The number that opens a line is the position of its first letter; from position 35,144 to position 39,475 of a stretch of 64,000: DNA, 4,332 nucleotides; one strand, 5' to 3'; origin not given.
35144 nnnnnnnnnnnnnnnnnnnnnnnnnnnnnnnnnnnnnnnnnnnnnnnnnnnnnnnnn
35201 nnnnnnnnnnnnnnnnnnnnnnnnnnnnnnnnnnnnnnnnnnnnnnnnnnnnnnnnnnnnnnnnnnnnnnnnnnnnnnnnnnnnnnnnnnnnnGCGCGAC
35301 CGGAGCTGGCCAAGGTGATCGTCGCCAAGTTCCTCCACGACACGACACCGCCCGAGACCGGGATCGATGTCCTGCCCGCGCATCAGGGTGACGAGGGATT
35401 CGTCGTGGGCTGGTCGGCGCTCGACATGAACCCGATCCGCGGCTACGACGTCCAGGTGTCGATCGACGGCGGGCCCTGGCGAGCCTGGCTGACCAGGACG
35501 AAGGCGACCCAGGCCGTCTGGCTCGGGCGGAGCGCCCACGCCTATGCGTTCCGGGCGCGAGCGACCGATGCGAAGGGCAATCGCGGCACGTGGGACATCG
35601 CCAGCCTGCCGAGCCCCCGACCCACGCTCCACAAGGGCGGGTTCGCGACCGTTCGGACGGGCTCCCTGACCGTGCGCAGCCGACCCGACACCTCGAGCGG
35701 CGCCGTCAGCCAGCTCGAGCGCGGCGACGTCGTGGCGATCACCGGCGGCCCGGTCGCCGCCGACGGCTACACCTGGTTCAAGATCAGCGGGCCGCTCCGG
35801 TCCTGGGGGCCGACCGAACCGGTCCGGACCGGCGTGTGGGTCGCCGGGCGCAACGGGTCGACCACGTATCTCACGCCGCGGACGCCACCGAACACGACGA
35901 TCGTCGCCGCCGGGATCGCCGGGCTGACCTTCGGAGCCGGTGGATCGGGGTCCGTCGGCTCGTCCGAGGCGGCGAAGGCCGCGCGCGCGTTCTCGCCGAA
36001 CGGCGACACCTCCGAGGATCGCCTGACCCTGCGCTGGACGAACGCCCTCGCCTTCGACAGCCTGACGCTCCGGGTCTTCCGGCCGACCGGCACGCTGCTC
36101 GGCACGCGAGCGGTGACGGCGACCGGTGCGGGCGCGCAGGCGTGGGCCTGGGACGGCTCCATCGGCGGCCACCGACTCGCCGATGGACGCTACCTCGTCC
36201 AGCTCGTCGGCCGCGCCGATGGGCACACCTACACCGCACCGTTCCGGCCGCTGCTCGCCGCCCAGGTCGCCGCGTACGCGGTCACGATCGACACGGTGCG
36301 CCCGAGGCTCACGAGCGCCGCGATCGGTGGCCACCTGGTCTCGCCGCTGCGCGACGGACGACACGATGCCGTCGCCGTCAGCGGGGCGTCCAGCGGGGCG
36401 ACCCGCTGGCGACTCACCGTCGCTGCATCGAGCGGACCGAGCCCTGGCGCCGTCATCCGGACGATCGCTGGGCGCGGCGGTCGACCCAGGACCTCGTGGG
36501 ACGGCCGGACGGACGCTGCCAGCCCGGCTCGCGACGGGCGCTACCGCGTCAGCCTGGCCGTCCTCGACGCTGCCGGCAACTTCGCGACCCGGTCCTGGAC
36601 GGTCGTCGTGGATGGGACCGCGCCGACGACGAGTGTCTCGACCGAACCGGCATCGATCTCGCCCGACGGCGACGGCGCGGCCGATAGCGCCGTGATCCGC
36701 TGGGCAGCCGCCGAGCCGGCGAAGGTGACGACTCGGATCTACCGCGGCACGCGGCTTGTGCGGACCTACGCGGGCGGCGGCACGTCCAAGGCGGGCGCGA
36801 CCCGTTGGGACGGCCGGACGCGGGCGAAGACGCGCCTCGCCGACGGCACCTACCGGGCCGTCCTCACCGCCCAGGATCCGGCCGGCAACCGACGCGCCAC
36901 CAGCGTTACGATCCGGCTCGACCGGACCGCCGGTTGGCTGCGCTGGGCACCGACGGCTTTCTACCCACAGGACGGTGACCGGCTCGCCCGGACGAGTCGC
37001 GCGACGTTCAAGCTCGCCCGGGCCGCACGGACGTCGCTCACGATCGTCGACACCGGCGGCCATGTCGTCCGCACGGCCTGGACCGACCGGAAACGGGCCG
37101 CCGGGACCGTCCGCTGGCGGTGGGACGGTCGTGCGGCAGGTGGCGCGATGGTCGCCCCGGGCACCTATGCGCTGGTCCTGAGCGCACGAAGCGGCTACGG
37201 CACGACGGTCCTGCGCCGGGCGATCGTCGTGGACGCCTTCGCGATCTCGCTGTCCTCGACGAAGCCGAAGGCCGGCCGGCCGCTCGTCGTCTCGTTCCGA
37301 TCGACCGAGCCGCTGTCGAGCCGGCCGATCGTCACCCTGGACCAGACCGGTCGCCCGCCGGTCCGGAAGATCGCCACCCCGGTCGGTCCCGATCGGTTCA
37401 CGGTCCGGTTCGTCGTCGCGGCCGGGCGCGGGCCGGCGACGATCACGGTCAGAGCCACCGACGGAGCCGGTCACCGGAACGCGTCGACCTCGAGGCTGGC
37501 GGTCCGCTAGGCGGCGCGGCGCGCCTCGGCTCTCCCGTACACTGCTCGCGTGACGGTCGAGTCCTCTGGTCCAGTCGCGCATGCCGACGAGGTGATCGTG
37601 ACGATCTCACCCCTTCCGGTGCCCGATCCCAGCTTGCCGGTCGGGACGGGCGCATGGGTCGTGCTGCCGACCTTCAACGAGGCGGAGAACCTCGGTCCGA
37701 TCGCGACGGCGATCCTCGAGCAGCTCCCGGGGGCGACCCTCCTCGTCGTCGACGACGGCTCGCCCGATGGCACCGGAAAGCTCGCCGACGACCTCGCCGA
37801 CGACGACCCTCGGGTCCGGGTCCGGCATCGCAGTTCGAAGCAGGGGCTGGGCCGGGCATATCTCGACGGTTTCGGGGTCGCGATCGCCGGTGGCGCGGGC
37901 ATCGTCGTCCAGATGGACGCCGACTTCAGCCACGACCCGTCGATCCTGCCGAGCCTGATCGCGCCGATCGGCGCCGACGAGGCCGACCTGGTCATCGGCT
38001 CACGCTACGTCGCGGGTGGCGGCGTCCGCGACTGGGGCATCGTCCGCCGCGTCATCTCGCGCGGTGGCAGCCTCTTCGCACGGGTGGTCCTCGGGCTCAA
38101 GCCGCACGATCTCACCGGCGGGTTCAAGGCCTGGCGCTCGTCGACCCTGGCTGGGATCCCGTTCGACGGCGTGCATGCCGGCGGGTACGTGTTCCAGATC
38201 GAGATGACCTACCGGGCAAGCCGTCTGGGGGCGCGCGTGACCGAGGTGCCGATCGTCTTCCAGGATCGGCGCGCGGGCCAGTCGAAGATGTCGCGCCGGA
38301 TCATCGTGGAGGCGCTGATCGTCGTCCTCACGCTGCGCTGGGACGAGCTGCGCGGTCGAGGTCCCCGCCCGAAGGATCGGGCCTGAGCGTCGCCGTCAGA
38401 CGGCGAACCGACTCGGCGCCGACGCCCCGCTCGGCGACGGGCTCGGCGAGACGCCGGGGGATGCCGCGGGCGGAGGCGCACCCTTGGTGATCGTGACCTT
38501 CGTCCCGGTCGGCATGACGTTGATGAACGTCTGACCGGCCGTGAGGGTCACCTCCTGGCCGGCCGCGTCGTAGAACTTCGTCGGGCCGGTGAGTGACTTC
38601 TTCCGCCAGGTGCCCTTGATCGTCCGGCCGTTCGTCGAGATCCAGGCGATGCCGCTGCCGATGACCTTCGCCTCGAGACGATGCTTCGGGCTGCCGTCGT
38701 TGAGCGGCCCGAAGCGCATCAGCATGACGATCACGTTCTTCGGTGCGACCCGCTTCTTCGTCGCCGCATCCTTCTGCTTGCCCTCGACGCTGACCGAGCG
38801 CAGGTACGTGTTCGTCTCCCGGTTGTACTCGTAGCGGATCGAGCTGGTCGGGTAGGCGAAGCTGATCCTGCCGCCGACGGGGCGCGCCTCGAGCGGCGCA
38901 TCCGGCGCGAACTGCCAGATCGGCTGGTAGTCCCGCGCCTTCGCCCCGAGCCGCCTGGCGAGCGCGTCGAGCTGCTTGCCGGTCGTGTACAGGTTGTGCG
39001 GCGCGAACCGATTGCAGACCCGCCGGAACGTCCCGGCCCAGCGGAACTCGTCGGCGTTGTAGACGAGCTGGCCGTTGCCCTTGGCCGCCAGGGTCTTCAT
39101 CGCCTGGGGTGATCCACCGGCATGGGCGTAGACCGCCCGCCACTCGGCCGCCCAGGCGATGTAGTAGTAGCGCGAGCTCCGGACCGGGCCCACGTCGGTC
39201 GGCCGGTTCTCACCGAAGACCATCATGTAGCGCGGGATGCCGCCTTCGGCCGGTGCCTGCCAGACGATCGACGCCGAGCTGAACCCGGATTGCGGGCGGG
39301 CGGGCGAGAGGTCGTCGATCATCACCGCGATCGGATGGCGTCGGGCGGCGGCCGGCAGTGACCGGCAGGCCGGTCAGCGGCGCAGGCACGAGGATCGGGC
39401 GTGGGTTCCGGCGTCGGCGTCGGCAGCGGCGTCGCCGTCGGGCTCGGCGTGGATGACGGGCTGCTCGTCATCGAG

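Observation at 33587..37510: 1300-aa secreted GH18 hydrolase with a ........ catalytic motif, an SH3b domain and four FlgD-Ig domains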

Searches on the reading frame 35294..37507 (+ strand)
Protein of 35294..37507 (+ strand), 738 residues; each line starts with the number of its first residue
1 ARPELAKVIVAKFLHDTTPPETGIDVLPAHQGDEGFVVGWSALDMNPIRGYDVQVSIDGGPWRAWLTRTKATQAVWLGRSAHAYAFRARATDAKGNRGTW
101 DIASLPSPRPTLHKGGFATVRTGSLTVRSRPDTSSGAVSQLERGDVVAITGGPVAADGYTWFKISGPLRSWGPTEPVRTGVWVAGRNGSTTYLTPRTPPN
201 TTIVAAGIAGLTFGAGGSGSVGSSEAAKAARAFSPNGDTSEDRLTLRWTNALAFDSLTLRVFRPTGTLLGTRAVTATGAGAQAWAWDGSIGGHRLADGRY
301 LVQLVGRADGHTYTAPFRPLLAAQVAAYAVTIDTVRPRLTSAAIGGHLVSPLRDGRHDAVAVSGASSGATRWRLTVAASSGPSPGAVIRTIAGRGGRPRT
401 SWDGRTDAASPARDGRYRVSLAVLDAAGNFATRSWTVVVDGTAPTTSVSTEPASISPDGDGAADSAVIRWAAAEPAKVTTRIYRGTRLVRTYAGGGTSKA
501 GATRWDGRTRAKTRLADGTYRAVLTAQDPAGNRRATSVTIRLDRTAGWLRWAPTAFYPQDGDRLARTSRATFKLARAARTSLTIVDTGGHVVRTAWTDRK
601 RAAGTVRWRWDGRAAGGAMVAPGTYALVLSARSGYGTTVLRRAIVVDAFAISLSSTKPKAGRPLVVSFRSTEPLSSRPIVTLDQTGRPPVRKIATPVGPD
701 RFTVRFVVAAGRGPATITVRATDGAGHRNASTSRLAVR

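Call 40: predict_structure(alignment_id=A2)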
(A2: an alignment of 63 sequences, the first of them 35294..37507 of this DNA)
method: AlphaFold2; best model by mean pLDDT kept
length: 738 residues; sequences in the alignment: 63
mean_pLDDT: 91.0   pTM: 0.60
mean pLDDT of the five models: 91.0, 90.5, 89.5, 89.1, 88.9
residues with pLDDT >= 90: 540; 70-90: 179; 50-70: 19; < 50: 0
segments of 3 or more residues with pLDDT < 50: none
pLDDT, mean of each block of 10 residues (from residue 1): 68 77 94 93 92 96 95 91 95 91 89 94 93 91 95 94 94 82 93 95 94 89 91 90 95 96 93 96 95 92 95 89 88 95 92 72 95 92 84 95 92 92 94 93 90 83 87 92 93 85 92 91 91 91 87 89 85 92 92 95 94 91 92 86 91 92 94 93 93 93 94 93 90 92
secondary structure, 60 per line:
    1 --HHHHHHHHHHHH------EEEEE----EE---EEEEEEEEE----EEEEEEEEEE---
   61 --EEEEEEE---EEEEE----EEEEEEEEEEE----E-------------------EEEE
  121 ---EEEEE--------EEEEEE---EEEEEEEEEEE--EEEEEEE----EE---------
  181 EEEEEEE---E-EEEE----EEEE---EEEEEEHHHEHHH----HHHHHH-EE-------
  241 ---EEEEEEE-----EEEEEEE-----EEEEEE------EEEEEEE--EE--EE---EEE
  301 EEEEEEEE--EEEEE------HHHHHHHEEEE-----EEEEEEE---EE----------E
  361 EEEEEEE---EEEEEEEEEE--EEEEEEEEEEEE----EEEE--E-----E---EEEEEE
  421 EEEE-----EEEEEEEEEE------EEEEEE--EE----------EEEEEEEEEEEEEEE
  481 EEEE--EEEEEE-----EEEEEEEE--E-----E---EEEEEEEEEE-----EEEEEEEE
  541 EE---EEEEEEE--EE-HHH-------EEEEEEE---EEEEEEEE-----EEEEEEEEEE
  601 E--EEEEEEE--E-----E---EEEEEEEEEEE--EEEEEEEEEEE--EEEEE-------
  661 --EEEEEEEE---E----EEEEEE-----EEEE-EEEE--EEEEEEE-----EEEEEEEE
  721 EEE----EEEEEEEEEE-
elements in order (helices of 4 or more, strands of 3 or more residues): H3-14 E21-25 E35-43 E48-57 E63-69 E73-77 E82-92 E117-120 E124-128 E137-142 E146-156 E159-165 E181-187 E193-196 E201-204 E208-213 H225-230 E244-250 E256-262 E268-273 E280-286 E298-308 E311-315 H322-328 E329-332 E338-344 E360-367 E371-380 E383-394 E399-402 E415-424 E430-439 E446-451 E466-484 E487-492 E498-505 E518-527 E533-542 E546-552 E568-574 E578-585 E591-601 E604-610 E623-633 E636-646 E649-653 E663-670 E679-684 E690-693 E695-698 E701-707 E713-723 E728-737
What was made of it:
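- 35984..37231 (+): Four FlgD-Ig-like beta-sandwiches (residues 800-900, 907-1008, 1015-1111, 1115-1215). Model mean pLDDT 91 (call 40).
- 37238..37507 (+): C-terminal beta-sandwich (residues 1218-1306), also present at the C-terminus of the long form of the upstream protein. Model (call 40).
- On FlgD Ig-like domain (Pfam PF13860): The model shows four sandwiches with block pLDDT mostly 83-96 (call 40).
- About two thirds of the protein is non-catalytic beta-sandwich (call 40).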

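Call 43: fold_search(model_id=the predicted structure, library=pdb)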
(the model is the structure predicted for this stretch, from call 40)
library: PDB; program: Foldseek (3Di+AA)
matches with E <= 10: 1926; with E <= 0.001: 267
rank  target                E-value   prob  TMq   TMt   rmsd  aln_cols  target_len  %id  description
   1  9fx2                  2.4e-17  1.00  0.16  0.11  50.7       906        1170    9  Structure of methylamine activated CD109 (released 2025-03-19)
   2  9fx3_A                8.1e-16  1.00  0.15  0.11  51.2       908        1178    9  Structure of active human CD109 (released 2025-03-19)
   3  7q62_B                1.4e-15  1.00  0.14  0.13  54.1       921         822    8  Structure of TEV cleaved A2ML1 dimer (A2ML1-TT dimer) (released 2022-04-20)
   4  5a42                  1.7e-15  1.00  0.13  0.08  46.3       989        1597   10  Cryo-EM single particle 3D reconstruction of the native conformation of E. coli alpha-2-macroglobulin (ECAM) (released 2015-07-29)
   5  9u5z_E                6.9e-15  1.00  0.16  0.09  52.1       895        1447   11  C3 convertases zymogen C4b2 in activation state (released 2026-01-14)
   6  7q60                  6.9e-15  1.00  0.14  0.10  54.0       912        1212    8  Structure of TEV cleaved A2ML1 (A2ML1-TE) (released 2022-04-20)
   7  8wa2_C                8.4e-15  1.00  0.16  0.12  25.9       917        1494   12  cryo-EM structure of native mastigonemes isolated from Chlamydomonas reinhardtii at 3.0 angstrom resolution (released 2024-04-10)
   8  8wa2_A                1.9e-14  1.00  0.17  0.10  26.5       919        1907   13  cryo-EM structure of native mastigonemes isolated from Chlamydomonas reinhardtii at 3.0 angstrom resolution (released 2024-04-10)
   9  7q62_A                2.7e-14  1.00  0.16  0.11  51.8       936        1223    9  Structure of TEV cleaved A2ML1 dimer (A2ML1-TT dimer) (released 2022-04-20)
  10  7q61_A                3.2e-14  1.00  0.14  0.10  53.8       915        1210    8  Structure of TEV conjugated A2ML1 (A2ML1-TC) (released 2022-04-20)
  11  9u62_E                5.9e-14  1.00  0.15  0.09  51.9       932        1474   10  AP pathways C3 convertase C3bBbP and C3 complex (released 2026-01-14)
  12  7s63_A                7.8e-14  1.00  0.16  0.10  53.1       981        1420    9  Native-form oocyte/egg Alpha-2-Macroglobulin (A2Moo) tetramer (released 2022-01-05)
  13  6tav_D                1.0e-13  1.00  0.15  0.10  52.0       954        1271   10  Crystal structure of endopeptidase-induced alpha2-macroglobulin (released 2021-05-12)
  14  7s62                  1.1e-13  1.00  0.17  0.10  52.1       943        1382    8  Locally refined protomer structure of native-form oocyte/egg Alpha-2-Macroglobulin (A2Moo) tetramer (released 2022-01-05)
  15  4u48                  1.5e-13  1.00  0.13  0.08  52.0       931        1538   10  Crystal structure of Salmonella alpha-2-macroglobulin (released 2014-09-17)
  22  3prx_B                5.8e-13  1.00  0.15  0.10  51.3       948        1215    9  Structure of Complement C5 in Complex with CVF and SSL7 (released 2011-01-19)
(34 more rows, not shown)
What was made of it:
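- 35984..37231 (+): Foldseek matches tandem Ig/macroglobulin/adhesin arrays (call 43).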

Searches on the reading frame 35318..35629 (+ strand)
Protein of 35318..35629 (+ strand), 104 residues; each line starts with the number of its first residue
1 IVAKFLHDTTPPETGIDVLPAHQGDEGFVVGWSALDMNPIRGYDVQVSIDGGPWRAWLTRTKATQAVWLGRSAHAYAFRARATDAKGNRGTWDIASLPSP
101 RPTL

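Call 11: search_protein_families(library=pfam, proteins=[window:35318-35629:+], max_evalue=1)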
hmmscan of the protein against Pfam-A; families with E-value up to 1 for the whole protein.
window:35318-35629:+ (104 aa): 0 families
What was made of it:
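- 35354..35581 (+): Fn3-like beta-sandwich (residues 590-665). No Pfam hit (call 11).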

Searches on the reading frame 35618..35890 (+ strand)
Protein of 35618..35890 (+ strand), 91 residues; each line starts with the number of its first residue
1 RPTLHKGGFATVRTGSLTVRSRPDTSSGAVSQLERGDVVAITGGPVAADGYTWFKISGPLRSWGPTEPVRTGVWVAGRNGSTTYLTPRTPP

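Call 11: search_protein_families(library=pfam, proteins=[window:35618-35890:+], max_evalue=1)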
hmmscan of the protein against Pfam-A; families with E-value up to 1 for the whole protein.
window:35618-35890:+ (91 aa): 3 families
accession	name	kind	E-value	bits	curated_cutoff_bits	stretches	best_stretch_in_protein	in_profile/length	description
PF08239.17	SH3_3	-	1e-06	29.3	27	1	16-61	2-39/54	Bacterial SH3 domain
PF18348.7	SH3_16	-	0.15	12.3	25.8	1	19-43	1-25/49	Bacterial dipeptidyl-peptidase Sh3 domain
PF01336.31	tRNA_anti-codon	-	0.22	11.9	27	1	13-48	25-60/75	OB-fold nucleic acid binding domain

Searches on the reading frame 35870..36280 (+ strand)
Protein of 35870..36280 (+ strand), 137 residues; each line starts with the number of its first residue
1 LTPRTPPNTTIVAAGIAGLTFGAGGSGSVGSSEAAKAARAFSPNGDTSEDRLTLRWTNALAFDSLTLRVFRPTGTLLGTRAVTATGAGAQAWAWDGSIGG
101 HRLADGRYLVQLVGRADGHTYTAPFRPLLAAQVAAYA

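Call 11: search_protein_families(library=pfam, proteins=[window:35870-36280:+], max_evalue=1)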
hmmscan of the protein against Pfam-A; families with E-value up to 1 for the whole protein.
window:35870-36280:+ (137 aa): 2 families
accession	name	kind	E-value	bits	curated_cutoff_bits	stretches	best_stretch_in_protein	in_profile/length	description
PF13860.13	FlgD_ig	-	1.3e-06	28.7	27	1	48-114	8-75/79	FlgD Ig-like domain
PF13585.12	CHU_C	-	0.027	15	27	1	38-109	4-67/86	CHU_C Type IX secretion signal domain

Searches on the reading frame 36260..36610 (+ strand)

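Call 11: search_protein_families(library=pfam, proteins=[window:36260-36610:+], max_evalue=1)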
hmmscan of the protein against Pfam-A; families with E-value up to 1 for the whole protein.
window:36260-36610:+ (117 aa): 3 families
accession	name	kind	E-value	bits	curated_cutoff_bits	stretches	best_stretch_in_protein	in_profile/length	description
PF13860.13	FlgD_ig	-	0.00034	21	27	1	63-101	34-75/79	FlgD Ig-like domain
PF19077.6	Big_13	-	0.0024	18.8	27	1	86-116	68-99/102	Bacterial Ig-like domain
PF12245.14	Big_3_2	-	0.051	14.2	23.3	1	45-110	45-112/122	Bacterial Ig-like domain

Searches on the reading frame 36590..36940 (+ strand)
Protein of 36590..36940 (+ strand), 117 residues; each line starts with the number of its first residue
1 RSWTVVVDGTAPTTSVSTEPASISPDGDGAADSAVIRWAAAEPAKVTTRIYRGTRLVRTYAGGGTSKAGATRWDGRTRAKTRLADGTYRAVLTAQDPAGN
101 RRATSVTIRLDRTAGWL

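Call 11: search_protein_families(library=pfam, proteins=[window:36590-36940:+], max_evalue=1)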
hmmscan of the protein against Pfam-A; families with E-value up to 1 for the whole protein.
window:36590-36940:+ (117 aa): 4 families
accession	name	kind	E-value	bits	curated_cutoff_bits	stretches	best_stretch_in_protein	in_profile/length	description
PF19077.6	Big_13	-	8.8e-06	26.6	27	1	65-111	52-101/102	Bacterial Ig-like domain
PF13585.12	CHU_C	-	0.0001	22.8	27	1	21-104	5-82/86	CHU_C Type IX secretion signal domain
PF13860.13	FlgD_ig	-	0.00029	21.2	27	1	53-96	33-77/79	FlgD Ig-like domain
PF09134.16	Invasin_D3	-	0.04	14.9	33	1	62-100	39-75/98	Invasin, domain 3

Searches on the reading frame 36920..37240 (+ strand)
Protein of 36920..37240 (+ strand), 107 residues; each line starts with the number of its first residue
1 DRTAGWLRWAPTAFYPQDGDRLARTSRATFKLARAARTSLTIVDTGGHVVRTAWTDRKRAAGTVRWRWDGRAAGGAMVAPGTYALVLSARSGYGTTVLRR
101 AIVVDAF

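Call 11: search_protein_families(library=pfam, proteins=[window:36920-37240:+], max_evalue=1)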
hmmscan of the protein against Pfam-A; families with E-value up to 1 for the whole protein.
window:36920-37240:+ (107 aa): 2 families
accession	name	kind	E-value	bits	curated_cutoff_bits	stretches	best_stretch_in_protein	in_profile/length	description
PF13860.13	FlgD_ig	-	6.7e-11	42.5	27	1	25-91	9-77/79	FlgD Ig-like domain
PF13585.12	CHU_C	-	0.29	11.7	27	1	34-90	25-73/86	CHU_C Type IX secretion signal domain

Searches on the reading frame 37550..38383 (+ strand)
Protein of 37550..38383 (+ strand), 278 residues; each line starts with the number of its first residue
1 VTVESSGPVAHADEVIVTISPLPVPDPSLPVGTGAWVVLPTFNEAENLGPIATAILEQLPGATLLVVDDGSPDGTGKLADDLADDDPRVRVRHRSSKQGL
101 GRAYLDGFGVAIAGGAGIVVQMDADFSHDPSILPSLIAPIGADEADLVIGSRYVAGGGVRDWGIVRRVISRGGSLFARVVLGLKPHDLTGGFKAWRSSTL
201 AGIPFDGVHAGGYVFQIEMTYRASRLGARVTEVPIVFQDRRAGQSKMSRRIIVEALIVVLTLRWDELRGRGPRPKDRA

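Call 41: search_protein_families(library=pfam, proteins=[window:37550-38383:+], max_evalue=0.01)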
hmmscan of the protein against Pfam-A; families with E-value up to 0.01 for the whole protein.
window:37550-38383:+ (278 aa): 2 families
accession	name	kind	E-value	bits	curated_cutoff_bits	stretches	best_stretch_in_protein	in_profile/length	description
PF00535.33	Glycos_transf_2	-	1.3e-28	100.4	23.3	1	37-197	2-161/168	Glycosyl transferase family 2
PF13641.12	Glyco_tranf_2_3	-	0.0084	16.6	27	0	37-140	5-111/230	Glycosyltransferase like family 2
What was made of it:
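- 37550..38386 (+): Downstream GT2, similar to polyprenyl-phosphate sugar synthases. Only 39 nt after the GH18 stop, so probably co-transcribed. Pfam 100 bits (call 41).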

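Call 48: search_protein_families(library=ncbifam, proteins=[window:37550-38383:+], max_evalue=0.001)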
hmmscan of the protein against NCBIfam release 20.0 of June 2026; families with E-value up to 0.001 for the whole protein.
window:37550-38383:+ (278 aa): 13 families
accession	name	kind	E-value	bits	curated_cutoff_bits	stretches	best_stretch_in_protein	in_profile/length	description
TIGR04182.1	glyco_TIGR04182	equivalog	1.3e-13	51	325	1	37-245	4-199/293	S-layer glycoprotein N-glycosyltransferase AglJ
NF058614.1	PPMAGASynPpgS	equivalog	3e-12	46.4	370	1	35-197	2-159/226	polyprenyl-phospho-N-acetylgalactosaminyl synthase PpgS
NF041391.1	DPhHxTase_Halo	equivalog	6e-10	38.5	375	1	41-246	3-191/213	dolichyl-phosphate hexose transferase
NF045692.1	OglycostaseCruG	equivalog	6.1e-09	35.3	600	1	36-149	44-161/386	2'-O-glycosyltransferase CruG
TIGR03937.1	PgaC_IcaA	equivalog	2.7e-08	33.2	422.3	1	37-132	49-142/407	poly-beta-1,6-N-acetyl-D-glucosamine synthase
NF047588.1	GlcsyltransPgfSStrep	equivalog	4.5e-08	32.7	500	1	37-153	5-122/308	glycosyltransferase PgfS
TIGR03469.1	HpnB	hypoth_equivalog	6e-08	32.1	379.25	1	37-148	48-168/386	hopene-associated glycosyltransferase HpnB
NF041875.1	EPS_EpsD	equivalog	7.5e-06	25.6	370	1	37-150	3-114/325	exopolysaccharide biosynthesis glycosyltransferase EpsD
NF007482.0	PRK10073.1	equivalog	5.5e-05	22.3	423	1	37-147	10-117/334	glycosyltransferase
TIGR04283.1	glyco_like_mftF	equivalog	5.6e-05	22.8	182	1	37-113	3-71/221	TIGR04283 family arsenosugar biosynthesis glycosyltransferase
NF007986.1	PRK10714.1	equivalog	7.2e-05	21.9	529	1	37-253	10-216/316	undecaprenyl-phosphate 4-deoxy-4-formamido-L-arabinose transferase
NF010496.0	PRK13915.1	equivalog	0.00013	21.2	262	1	37-143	35-145/307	glucosyl-3-phosphoglycerate synthase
NF053846.1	glyco_with_XrtP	equivalog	0.00042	19.1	520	1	38-99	46-110/440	XrtP-associated glycosyltransferase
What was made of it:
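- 37550..38386 (+): NCBIfam weak matches, all far below cut-off (AglJ 51 bits, PpgS 46 bits, dolichyl-phosphate hexose transferase 38.5 bits) (call 48).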

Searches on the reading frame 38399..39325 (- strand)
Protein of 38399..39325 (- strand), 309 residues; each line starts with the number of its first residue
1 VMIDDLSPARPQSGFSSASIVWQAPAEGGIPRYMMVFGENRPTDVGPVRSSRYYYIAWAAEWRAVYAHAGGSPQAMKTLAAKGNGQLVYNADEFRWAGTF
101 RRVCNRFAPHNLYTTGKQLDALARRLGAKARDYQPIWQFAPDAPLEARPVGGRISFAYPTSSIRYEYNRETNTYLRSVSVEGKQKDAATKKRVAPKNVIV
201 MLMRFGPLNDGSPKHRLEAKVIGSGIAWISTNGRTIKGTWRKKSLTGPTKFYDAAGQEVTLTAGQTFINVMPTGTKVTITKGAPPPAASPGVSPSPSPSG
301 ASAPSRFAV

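Call 41: search_protein_families(library=pfam, proteins=[window:38399-39325:-], max_evalue=0.01)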
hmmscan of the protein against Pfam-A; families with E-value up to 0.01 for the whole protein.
window:38399-39325:- (309 aa): 2 families
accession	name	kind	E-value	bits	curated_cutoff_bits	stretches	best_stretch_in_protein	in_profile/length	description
PF11258.13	DUF3048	-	8.7e-35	120.5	25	1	2-127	20-146/148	Protein of unknown function (DUF3048) N-terminal domain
PF17479.7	DUF3048_C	-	2.4e-25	89.5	25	1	156-268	3-114/114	Protein of unknown function (DUF3048) C-terminal domain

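Call 48: search_protein_families(library=ncbifam, proteins=[window:38399-39325:-], max_evalue=0.001)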
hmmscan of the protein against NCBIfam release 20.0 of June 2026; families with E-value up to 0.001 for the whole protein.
window:38399-39325:- (309 aa): 0 families
